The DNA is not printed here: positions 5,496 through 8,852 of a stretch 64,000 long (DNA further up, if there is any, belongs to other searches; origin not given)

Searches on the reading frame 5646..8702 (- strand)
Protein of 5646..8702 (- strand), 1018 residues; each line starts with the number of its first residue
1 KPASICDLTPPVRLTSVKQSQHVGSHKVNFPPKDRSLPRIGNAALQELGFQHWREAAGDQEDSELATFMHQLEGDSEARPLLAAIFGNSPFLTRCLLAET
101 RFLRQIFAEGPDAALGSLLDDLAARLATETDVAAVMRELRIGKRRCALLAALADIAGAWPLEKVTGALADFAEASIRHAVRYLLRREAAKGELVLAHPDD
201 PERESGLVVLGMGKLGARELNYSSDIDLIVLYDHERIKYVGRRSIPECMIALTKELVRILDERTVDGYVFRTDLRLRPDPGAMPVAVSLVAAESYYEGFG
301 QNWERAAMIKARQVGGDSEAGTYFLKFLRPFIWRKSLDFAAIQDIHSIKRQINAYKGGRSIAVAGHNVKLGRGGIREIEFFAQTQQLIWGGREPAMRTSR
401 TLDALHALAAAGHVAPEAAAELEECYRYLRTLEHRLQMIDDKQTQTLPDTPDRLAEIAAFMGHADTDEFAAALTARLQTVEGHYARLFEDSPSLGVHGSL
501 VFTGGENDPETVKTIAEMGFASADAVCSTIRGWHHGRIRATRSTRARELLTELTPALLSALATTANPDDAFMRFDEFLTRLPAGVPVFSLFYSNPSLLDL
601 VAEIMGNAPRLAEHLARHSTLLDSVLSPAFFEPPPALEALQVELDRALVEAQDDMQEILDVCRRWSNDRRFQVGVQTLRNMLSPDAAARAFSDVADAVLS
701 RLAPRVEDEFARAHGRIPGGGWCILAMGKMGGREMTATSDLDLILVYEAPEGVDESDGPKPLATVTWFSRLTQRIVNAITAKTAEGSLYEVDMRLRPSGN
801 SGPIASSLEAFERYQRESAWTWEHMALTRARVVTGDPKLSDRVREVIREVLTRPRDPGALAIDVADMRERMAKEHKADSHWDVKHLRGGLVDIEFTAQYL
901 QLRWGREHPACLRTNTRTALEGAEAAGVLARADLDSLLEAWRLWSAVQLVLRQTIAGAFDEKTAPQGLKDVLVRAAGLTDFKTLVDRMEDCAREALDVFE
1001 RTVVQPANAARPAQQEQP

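Call 46: search_protein_families(library=pfam, proteins=[window:5646-8702:-], max_evalue=0.000001)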
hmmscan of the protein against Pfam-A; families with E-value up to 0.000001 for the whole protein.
window:5646-8702:- (1018 aa): 4 families
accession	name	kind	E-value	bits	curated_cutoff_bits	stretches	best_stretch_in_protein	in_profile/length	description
PF03710.21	GlnE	-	1.5e-121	405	24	2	601-842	4-248/252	Glutamate-ammonia ligase adenylyltransferase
PF08335.16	GlnD_UR_UTase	-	5.9e-40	137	21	1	352-488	11-141/141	GlnD PII-uridylyltransferase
PF03445.19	DUF294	-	1.1e-07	32.3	21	1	677-779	10-98/138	Putative nucleotidyltransferase DUF294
PF10335.14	DUF294_C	-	1.1e-07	32.2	22.5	0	396-440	59-103/145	Putative nucleotidyltransferase substrate binding domain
